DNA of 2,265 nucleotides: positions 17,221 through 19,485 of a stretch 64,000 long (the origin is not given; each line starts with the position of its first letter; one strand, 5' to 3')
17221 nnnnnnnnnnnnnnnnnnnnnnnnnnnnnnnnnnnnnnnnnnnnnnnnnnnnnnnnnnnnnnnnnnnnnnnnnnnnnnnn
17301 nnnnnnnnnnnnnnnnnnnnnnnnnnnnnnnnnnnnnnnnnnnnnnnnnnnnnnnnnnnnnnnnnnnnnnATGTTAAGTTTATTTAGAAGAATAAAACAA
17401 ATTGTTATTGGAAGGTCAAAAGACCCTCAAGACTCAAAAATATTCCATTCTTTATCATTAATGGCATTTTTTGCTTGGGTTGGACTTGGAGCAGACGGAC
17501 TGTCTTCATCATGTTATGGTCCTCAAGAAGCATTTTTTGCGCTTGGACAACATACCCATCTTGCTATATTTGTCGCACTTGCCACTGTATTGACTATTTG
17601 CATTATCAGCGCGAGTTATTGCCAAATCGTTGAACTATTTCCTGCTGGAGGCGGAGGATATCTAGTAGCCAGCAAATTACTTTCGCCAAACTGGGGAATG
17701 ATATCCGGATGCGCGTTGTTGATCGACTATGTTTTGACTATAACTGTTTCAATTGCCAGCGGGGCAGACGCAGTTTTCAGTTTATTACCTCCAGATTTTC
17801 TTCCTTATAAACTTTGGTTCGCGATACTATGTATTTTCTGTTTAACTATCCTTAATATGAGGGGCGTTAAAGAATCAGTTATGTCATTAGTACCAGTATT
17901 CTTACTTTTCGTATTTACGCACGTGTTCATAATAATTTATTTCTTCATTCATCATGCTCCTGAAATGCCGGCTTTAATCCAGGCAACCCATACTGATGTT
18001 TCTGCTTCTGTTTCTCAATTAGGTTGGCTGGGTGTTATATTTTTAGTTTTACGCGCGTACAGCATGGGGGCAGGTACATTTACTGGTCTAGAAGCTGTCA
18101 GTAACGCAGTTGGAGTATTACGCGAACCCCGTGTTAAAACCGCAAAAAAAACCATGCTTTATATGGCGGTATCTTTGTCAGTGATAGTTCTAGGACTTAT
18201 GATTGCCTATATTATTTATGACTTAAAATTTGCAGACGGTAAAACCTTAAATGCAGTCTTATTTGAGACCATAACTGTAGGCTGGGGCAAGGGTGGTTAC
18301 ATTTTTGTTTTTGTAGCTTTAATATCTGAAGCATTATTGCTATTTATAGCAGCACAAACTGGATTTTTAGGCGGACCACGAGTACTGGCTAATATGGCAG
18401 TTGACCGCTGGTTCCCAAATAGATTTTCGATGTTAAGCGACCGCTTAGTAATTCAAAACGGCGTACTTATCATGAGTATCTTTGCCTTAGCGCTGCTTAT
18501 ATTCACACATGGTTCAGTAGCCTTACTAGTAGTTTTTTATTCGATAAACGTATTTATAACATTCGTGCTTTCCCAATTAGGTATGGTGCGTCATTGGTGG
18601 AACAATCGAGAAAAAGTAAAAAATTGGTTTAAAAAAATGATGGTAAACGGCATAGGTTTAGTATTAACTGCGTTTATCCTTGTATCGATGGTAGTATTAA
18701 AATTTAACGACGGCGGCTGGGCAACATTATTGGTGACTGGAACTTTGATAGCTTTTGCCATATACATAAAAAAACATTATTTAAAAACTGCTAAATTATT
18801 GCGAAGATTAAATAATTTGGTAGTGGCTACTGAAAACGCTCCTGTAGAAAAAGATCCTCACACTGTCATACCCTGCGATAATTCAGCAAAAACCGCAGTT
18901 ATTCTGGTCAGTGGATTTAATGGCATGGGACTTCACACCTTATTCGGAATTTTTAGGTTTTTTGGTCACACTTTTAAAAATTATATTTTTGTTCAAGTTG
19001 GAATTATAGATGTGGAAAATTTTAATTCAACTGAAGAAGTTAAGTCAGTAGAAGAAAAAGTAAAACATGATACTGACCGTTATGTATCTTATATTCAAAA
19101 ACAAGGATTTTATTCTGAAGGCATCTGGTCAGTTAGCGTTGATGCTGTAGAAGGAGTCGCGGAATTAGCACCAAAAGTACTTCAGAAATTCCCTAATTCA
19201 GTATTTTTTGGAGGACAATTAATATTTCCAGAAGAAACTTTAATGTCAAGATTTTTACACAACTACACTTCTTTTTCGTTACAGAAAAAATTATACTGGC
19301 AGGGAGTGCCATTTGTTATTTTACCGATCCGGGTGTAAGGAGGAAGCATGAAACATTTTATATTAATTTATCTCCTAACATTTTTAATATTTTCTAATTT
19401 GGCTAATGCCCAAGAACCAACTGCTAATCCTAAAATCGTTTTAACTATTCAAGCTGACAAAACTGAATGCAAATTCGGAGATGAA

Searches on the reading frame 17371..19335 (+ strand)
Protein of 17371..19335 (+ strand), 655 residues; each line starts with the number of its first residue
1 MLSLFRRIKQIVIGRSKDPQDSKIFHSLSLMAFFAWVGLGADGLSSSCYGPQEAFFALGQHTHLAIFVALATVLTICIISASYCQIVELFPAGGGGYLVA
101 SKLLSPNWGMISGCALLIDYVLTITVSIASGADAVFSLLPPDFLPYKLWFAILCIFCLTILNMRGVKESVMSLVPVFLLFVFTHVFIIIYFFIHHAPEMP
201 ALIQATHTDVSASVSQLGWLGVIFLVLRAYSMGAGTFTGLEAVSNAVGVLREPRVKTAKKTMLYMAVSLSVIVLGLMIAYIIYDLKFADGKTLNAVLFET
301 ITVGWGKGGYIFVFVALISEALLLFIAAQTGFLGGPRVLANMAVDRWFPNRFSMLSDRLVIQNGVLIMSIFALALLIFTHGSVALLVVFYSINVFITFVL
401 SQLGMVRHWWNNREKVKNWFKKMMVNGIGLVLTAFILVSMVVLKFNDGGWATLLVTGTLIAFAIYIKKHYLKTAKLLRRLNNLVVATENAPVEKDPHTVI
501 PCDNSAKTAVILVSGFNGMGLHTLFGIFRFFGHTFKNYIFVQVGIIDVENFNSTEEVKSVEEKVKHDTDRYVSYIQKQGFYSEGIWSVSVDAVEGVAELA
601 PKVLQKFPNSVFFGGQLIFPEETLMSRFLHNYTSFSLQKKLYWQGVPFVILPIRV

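Call 7: search_protein_families(library=pfam, proteins=[window:17371-19335:+], max_evalue=0.01)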
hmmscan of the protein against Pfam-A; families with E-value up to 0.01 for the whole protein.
window:17371-19335:+ (655 aa): 2 families
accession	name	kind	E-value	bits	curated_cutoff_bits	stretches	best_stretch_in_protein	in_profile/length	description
PF13520.12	AA_permease_2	-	3.2e-26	92.6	27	1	62-456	28-420/427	Amino acid permease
PF00324.27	AA_permease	-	2.6e-09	36.7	24.6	1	63-464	28-449/470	Amino acid permease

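Call 8: search_protein_families(library=ncbifam, proteins=[window:17371-19335:+], max_evalue=0.01)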
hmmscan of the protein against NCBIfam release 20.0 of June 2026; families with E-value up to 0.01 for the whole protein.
window:17371-19335:+ (655 aa): 0 families

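Call 9: search_solved_structures(query=window:17371-19335:+, max_evalue=0.01, show_alignments=1)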
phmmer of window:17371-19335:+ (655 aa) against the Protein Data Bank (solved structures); distinct sequences matched with E-value up to 0.01: 1.
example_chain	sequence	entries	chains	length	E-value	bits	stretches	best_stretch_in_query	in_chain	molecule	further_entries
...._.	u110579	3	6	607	1.1e-60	209.1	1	5-480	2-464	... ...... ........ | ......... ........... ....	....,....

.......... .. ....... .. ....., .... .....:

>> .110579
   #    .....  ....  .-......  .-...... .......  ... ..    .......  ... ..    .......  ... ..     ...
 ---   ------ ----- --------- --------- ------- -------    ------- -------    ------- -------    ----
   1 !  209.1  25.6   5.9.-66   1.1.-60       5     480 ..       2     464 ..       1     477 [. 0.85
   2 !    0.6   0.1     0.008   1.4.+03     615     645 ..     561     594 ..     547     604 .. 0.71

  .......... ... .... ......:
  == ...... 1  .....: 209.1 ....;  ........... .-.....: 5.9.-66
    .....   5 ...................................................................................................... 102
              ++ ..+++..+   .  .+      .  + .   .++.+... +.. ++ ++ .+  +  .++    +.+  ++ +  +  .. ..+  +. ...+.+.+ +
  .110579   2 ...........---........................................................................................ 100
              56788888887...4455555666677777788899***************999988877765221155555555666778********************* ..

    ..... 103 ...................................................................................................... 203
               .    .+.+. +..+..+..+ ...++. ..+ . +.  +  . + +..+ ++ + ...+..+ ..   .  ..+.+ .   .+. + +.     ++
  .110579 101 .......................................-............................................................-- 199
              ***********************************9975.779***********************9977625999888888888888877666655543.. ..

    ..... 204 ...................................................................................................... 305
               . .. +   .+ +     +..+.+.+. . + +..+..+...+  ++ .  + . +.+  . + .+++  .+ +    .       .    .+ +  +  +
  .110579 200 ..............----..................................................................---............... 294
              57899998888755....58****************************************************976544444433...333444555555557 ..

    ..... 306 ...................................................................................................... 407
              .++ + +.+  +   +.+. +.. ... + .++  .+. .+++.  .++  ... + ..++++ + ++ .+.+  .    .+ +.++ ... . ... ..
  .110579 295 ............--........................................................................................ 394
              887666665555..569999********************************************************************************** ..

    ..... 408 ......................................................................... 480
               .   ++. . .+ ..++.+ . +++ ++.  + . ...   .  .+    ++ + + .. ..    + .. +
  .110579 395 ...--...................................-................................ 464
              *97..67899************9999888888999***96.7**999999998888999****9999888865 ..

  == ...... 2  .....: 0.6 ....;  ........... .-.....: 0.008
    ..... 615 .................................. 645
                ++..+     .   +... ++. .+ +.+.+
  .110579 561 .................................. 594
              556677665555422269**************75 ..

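Call 14: find_related_loci(query=window:17371-19335:+, collection=genome_contigs, flank=4000)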
Query window:17371-19335:+ (655 aa) in genome_contigs; peptide patterns used: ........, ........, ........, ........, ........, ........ (x = any residue, [..] = any of these).
112 stretches matched a pattern; 77 encode a relative of the query (tblastn E <= 1e-3); 77 distinct loci.
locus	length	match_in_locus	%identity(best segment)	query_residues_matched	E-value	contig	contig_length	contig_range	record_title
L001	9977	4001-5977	84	1-655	0e+0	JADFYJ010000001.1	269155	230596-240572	MAG: Candidatus Omnitrophota bacterium isolate nDJH6bin5 nDJH6_bin5_NODE_1_length_269155_cov_9.477724, whole genome shot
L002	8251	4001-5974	63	2-655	0e+0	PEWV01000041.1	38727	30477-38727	MAG: Candidatus Omnitrophica bacterium CG07_land_8_20_14_0_80_42_15 CG07_land_8_20_14_0.80_scaffold_220_c, whole genome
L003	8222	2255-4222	60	6-655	0e+0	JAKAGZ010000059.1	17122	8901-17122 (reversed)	MAG: Bacteroidetes bacterium isolate WY2.bin74 NODE_4736_length_17122_cov_13.364401, whole genome shotgun sequence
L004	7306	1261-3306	55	1-655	0e+0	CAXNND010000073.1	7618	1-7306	MAG: Desulfamplus sp. isolate MiH-14oct19-246 genome assembly, contig: MiH-14oct19-C21275, whole genome shotgun sequence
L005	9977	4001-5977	55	3-655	0e+0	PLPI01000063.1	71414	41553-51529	MAG: candidate division FCPU426 bacterium isolate bog_1181 73.20120700_S3D.51_contig_5127, whole genome shotgun sequence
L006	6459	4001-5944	56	8-655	0e+0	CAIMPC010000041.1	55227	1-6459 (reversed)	MAG: Candidatus Omnitrophica bacterium isolate AM5_bin-0158 genome assembly, contig: bin-0158:41/73, whole genome shotgu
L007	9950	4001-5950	58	3-653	0e+0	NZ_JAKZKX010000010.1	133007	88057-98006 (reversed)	Fundidesulfovibrio agrisoli strain SG106 Scaffold10, whole genome shotgun sequence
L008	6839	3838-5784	55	9-655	0e+0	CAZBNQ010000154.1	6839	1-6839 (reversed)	MAG TPA_asm: uncultured Hyphomicrobiales bacterium isolate SRP216815_co1_235 genome assembly, contig: NODE_15934_length_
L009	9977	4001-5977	54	3-655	0e+0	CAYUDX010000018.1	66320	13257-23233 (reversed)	MAG TPA_asm: uncultured Spirochaetia bacterium isolate binchicken_co3_547 genome assembly, contig: NODE_1158_length_6632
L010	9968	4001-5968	53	4-655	0e+0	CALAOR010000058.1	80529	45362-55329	MAG TPA_asm: uncultured bacterium isolate ERR1035437_bin.115_CONCOCT_v1.1_MAG genome assembly, contig: ERZ1756482.94, wh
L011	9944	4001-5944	54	8-655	0e+0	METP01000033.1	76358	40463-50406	MAG: candidate division WOR-1 bacterium RIFCSPLOWO2_02_FULL_46_20 rifcsplowo2_02_scaffold_235, whole genome shotgun sequ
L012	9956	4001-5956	54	2-655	0e+0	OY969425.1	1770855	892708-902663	MAG: uncultured bacterium isolate MFD03726.bin.c.3 genome assembly, chromosome: 1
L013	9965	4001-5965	53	1-655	0e+0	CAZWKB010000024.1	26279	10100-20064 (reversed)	MAG TPA_asm: uncultured bacterium isolate binchicken_co113_64 genome assembly, contig: NODE_2012_length_26279_cov_2.9888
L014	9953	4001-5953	50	5-654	0e+0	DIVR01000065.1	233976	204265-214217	MAG TPA_asm: bacterium UBP4_UBA6127 isolate UBA6127 UBA6127_contig_6901, whole genome shotgun sequence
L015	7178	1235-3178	48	8-655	0e+0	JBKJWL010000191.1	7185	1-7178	MAG: Thermoanaerobaculia bacterium isolate swi_bin.135 k127_9332530, whole genome shotgun sequence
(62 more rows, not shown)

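Call 32: find_homologous_proteins(query=window:17371-19335:+, max_evalue=1e-50)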
Query window:17371-19335:+ (655 aa): 8000 proteins with E <= 1e-50 among 8000 candidates; the best 120 are listed.
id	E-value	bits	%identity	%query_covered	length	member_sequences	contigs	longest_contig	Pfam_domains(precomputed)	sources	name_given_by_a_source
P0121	0.0e+0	1453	100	100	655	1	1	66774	PF13520.13,PF00324.28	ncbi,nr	ncbi:MAG: APC family permease [Candidatus Omnitrophica bacterium]|nr:APC family permease [Candidatus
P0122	0.0e+0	1233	84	100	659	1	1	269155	PF13520.13,PF00324.28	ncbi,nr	ncbi:MAG: APC family permease [Candidatus Omnitrophica bacterium]|nr:APC family permease [Candidatus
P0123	3.9e-281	952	65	100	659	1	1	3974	PF13520.13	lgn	-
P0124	1.2e-280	951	65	100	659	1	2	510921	PF13520.13,PF00324.28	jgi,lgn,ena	-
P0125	1.5e-280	950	66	100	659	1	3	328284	PF13520.13,PF00324.28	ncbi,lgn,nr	ncbi:MAG: APC family permease [Candidatus Omnitrophica bacterium]|nr:APC family permease [Candidatus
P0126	2.0e-280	950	66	100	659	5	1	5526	PF13520.13,PF00324.28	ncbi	-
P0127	1.4e-279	947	65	100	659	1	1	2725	PF13520.13,PF00324.28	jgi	-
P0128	2.7e-279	946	65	100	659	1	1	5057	PF13520.13,PF00324.28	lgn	-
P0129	2.0e-278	943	65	100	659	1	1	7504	PF13520.13,PF00324.28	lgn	-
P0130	2.3e-278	943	64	100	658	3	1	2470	PF13520.13,PF00324.28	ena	-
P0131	2.4e-278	943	65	100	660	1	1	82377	PF13520.13,PF00324.28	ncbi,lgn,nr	ncbi:MAG: APC family permease [Candidatus Omnitrophica bacterium]|nr:APC family permease [Candidatus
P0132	1.1e-277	941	65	100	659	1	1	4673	PF13520.13,PF00324.28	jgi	-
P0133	1.3e-277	941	63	100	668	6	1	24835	PF13520.13,PF00324.28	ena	-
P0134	1.3e-277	941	65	100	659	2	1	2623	PF13520.13,PF00324.28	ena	-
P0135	3.9e-277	939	65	100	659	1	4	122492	PF13520.13,PF00324.28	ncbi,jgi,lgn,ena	ncbi:MAG: APC family permease [Candidatus Omnitrophota bacterium]|jgi:amino acid transporter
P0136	7.9e-277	938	64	100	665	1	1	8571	PF13520.13,PF00324.28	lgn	-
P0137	9.7e-277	938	62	100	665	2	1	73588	PF13520.13,PF00324.28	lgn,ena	-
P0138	1.5e-276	937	65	100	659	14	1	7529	PF13520.13,PF00324.28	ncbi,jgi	ncbi:MAG: APC family permease [Candidatus Omnitrophota bacterium]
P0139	1.5e-276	937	65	100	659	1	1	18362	PF13520.13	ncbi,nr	ncbi:MAG: APC family permease [Candidatus Omnitrophica bacterium]|nr:APC family permease [Candidatus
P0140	1.5e-276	937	65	100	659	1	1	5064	PF13520.13,PF00324.28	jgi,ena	-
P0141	1.8e-276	937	65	100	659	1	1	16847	PF13520.13,PF00324.28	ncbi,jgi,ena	ncbi:MAG: APC family permease [Candidatus Omnitrophota bacterium]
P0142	2.1e-276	937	62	100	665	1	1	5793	PF13520.13,PF00324.28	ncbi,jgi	jgi:amino acid transporter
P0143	2.3e-276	937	65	100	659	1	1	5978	PF13520.13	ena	-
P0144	1.1e-275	934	64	100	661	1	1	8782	PF13520.13,PF00324.28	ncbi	-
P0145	1.3e-275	934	64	100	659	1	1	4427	PF13520.13,PF00324.28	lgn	-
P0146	1.5e-275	934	65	100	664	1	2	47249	PF13520.13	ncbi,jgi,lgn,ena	ncbi:MAG: APC family permease [Candidatus Omnitrophota bacterium]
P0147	1.5e-275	934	64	100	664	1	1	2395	PF13520.13,PF00324.28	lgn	-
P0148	5.0e-275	932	64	100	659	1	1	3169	PF13520.13,PF00324.28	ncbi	-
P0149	5.8e-275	932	64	100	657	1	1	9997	PF13520.13,PF00324.28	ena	-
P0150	1.5e-274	931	63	100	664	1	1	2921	PF13520.13,PF00324.28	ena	-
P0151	2.0e-274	930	63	100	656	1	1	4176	PF13520.13,PF00324.28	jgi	-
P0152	4.0e-274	929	63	100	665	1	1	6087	PF13520.13,PF00324.28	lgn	-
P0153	4.3e-274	929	63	100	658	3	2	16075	PF13520.13,PF00324.28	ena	-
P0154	6.5e-274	928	64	100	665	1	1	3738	PF13520.13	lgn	-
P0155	6.6e-274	928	64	100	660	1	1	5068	PF13520.13,PF00324.28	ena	-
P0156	8.3e-274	928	64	100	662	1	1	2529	PF13520.13,PF00324.28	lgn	-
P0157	1.3e-273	927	63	100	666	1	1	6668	PF13520.13,PF00324.28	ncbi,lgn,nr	ncbi:MAG: APC family permease [Candidatus Omnitrophota bacterium]|nr:APC family permease [Candidatus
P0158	1.7e-273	927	65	100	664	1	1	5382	PF13520.13,PF00324.28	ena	-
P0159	2.1e-273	927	64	100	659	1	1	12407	PF13520.13,PF00324.28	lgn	-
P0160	2.5e-273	927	64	100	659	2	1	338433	PF13520.13,PF00324.28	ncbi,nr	ncbi:MAG: APC family permease [Candidatus Omnitrophota bacterium]|nr:APC family permease [Candidatus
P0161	3.2e-273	926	63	100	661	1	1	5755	PF13520.13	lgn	-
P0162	3.8e-273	926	64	100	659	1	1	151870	PF13520.13,PF00324.28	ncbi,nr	ncbi:MAG: APC family permease [Candidatus Omnitrophica bacterium]|nr:APC family permease [Candidatus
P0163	4.7e-273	926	63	100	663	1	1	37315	PF13520.13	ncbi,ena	-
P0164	5.3e-273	925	64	100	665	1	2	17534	PF13520.13,PF00324.28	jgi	jgi:amino acid transporter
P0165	1.0e-272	925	63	100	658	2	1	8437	PF13520.13,PF00324.28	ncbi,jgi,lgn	ncbi:MAG TPA: APC family permease [candidate division Zixibacteria bacterium]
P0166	1.2e-272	924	63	100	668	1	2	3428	PF13520.13,PF00324.28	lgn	-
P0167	1.8e-272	924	63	100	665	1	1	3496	PF13520.13,PF00324.28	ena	-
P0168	2.0e-272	924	62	100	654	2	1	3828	PF13520.13,PF00324.28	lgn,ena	-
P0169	2.0e-272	924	62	100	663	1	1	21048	PF13520.13,PF00324.28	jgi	-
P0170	3.8e-272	923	63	100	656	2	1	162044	PF13520.13,PF00324.28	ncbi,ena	-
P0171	4.1e-272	923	63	99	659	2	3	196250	PF13520.13,PF00324.28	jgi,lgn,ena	-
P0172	4.2e-272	922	62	100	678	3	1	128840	PF13520.13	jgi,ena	-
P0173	4.6e-272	922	64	98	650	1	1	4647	PF13520.13,PF00324.28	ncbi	-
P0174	5.2e-272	922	64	100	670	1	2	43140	PF13520.13,PF00324.28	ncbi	-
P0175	5.4e-272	922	62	100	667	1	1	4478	PF13520.13,PF00324.28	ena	-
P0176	5.8e-272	922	64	99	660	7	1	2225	PF13520.13,PF00324.28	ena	-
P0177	6.6e-272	922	62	100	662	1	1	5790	PF13520.13,PF00324.28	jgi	jgi:amino acid transporter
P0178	1.1e-271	921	63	100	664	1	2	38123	PF13520.13,PF00324.28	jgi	jgi:amino acid transporter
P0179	1.6e-271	921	62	100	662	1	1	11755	PF13520.13,PF00324.28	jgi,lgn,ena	-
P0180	2.8e-271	920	63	100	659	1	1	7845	PF13520.13,PF00324.28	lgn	-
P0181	3.1e-271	920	62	100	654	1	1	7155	PF13520.13,PF00324.28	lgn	-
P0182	3.3e-271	920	63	100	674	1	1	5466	PF13520.13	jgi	jgi:amino acid transporter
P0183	5.7e-271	919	63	100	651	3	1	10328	PF13520.13,PF00324.28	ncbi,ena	ncbi:MAG: APC family permease [Endomicrobiales bacterium]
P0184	8.8e-271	918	64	100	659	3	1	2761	PF13520.13,PF00324.28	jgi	-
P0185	1.1e-270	918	62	100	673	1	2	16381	PF13520.13,PF00324.28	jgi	jgi:amino acid transporter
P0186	1.5e-270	917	62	100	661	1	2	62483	PF13520.13,PF00324.28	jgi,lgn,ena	-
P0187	1.6e-270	917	63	100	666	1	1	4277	PF13520.13,PF00324.28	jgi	jgi:amino acid transporter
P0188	1.8e-270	917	62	100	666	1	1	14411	PF13520.13,PF00324.28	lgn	-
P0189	2.7e-270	917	62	100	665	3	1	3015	PF13520.13,PF00324.28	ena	-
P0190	2.7e-270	917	62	100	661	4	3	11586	PF13520.13,PF00324.28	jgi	jgi:amino acid transporter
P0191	4.1e-270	916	63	100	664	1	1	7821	PF13520.13,PF00324.28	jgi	jgi:amino acid transporter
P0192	4.9e-270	916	62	100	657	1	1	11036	PF13520.13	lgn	-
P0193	5.2e-270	916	62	100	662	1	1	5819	PF13520.13,PF00324.28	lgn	-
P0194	6.3e-270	915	61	100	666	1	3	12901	PF13520.13,PF00324.28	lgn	-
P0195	7.4e-270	915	62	100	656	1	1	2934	PF13520.13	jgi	jgi:amino acid transporter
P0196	9.3e-270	915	63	100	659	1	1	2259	PF13520.13,PF00324.28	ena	-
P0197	9.5e-270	915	64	98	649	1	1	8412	PF13520.13,PF00324.28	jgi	-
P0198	9.9e-270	915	62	100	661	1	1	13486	PF13520.13,PF00324.28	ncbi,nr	ncbi:MAG: APC family permease [Candidatus Omnitrophica bacterium]|nr:APC family permease [Candidatus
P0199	1.2e-269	914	61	100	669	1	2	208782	PF13520.13,PF00324.28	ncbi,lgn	-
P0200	1.6e-269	914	62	100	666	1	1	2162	PF13520.13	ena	-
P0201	3.4e-269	913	62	100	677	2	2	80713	PF13520.13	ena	-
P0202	3.7e-269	913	61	100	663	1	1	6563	PF13520.13,PF00324.28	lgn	-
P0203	7.0e-269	912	62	100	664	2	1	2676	PF13520.13,PF00324.28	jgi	jgi:amino acid transporter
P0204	7.9e-269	912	61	100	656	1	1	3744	PF13520.13,PF00324.28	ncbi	-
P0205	8.9e-269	911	61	100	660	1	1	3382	PF13520.13,PF00324.28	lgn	-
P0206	1.5e-268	911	61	99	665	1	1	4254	PF13520.13,PF00324.28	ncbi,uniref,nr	ncbi:MAG: APC family permease [Candidatus Tectomicrobia bacterium]|uniref:APC family permease n=1 Ta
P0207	1.5e-268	911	63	100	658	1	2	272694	PF13520.13,PF00324.28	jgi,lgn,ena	-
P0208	2.1e-268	910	63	99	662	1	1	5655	PF13520.13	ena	-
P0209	2.1e-268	910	63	100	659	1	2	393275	PF13520.13,PF00324.28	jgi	jgi:amino acid transporter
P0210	2.2e-268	910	63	100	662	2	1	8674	PF13520.13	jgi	-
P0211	2.3e-268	910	61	100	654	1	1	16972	PF13520.13,PF00324.28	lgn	-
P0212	2.7e-268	910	62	100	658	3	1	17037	PF13520.13,PF00324.28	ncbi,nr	ncbi:MAG: amino acid transporter [Elusimicrobia bacterium RIFCSPLOWO2_01_FULL_60_11]|nr:MAG: amino a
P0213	3.0e-268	910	62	100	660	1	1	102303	PF13520.13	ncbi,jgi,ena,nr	ncbi:MAG TPA: APC family permease [Patescibacteria group bacterium]|nr:APC family permease [Patescib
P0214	3.6e-268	909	64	100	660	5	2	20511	PF13520.13,PF00324.28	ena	-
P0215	3.6e-268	909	60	100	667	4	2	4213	PF13520.13,PF00324.28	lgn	-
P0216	4.4e-268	909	61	100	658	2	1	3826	PF13520.13,PF00324.28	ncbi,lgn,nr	ncbi:MAG: APC family permease [candidate division Zixibacteria bacterium]|nr:APC family permease [ca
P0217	4.5e-268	909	62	99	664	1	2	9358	PF13520.13,PF00324.28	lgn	-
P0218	5.0e-268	909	63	100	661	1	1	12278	PF13520.13,PF00324.28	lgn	-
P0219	5.1e-268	909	61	100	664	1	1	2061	PF13520.13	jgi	jgi:amino acid transporter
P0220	5.8e-268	909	63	100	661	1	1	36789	PF13520.13,PF00324.28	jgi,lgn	jgi:amino acid transporter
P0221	6.8e-268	909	62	100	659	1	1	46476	PF13520.13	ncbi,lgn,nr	ncbi:MAG: APC family permease [Candidatus Omnitrophica bacterium]|nr:APC family permease [Candidatus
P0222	8.2e-268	908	63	100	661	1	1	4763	PF13520.13,PF00324.28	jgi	-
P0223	9.7e-268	908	62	100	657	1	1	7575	PF13520.13,PF00324.28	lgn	-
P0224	9.8e-268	908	61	100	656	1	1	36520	PF13520.13,PF00324.28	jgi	-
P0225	1.2e-267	908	61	100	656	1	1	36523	PF13520.13,PF00324.28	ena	-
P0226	1.2e-267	908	63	100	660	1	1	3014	PF13520.13,PF00324.28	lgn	-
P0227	1.3e-267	908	63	100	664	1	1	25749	PF13520.13,PF00324.28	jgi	jgi:amino acid transporter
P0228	1.8e-267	907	61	99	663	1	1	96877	PF13520.13,PF00324.28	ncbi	-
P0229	2.0e-267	907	61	100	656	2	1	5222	PF13520.13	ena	-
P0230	2.4e-267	907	62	100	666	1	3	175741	PF13520.13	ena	-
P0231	2.4e-267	907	61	100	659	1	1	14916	PF13520.13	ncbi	-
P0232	2.5e-267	907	60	100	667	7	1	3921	PF13520.13,PF00324.28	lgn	-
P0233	2.5e-267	907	62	99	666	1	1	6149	PF13520.13,PF00324.28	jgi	jgi:amino acid transporter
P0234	2.8e-267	907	62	100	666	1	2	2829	PF13520.13,PF00324.28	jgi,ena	-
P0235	3.0e-267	906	61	99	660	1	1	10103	PF13520.13,PF00324.28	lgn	-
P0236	4.1e-267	906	62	99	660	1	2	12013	PF13520.13,PF00324.28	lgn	-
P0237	5.4e-267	906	63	100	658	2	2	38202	PF13520.13,PF00324.28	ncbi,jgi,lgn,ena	-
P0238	5.8e-267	906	62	100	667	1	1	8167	PF13520.13,PF00324.28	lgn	-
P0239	6.5e-267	905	62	100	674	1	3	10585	PF13520.13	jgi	jgi:amino acid transporter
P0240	6.6e-267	905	61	100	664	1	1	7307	PF13520.13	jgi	jgi:amino acid transporter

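Call 33: find_encoding_contigs(protein=P0124, flank=3500, max_places=1)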
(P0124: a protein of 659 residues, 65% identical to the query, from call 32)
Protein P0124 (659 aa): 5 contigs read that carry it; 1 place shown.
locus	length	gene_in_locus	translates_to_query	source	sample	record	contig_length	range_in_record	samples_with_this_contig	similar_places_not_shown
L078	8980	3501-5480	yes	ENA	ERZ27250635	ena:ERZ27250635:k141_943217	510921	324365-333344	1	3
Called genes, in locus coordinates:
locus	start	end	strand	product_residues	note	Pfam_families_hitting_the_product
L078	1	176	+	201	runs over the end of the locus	PF09335:VTT_dom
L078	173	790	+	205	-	PF01618:MotA_ExbB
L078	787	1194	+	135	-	PF02472:ExbD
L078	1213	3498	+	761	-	PF03030:H_PPase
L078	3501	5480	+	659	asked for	PF13520:AA_permease_2, PF00324:AA_permease (weak)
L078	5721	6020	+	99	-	-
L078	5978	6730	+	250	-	PF00119:ATP-synt_A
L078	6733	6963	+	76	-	PF00137:ATP-synt_C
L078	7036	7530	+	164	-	PF00430:ATP-synt_B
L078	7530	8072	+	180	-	PF00213:OSCP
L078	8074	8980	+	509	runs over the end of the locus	PF02874:ATP-synt_ab_N, PF09378:HAS-barrel (weak), PF00006:ATP-synt_ab, PF00306:ATP-synt_ab_C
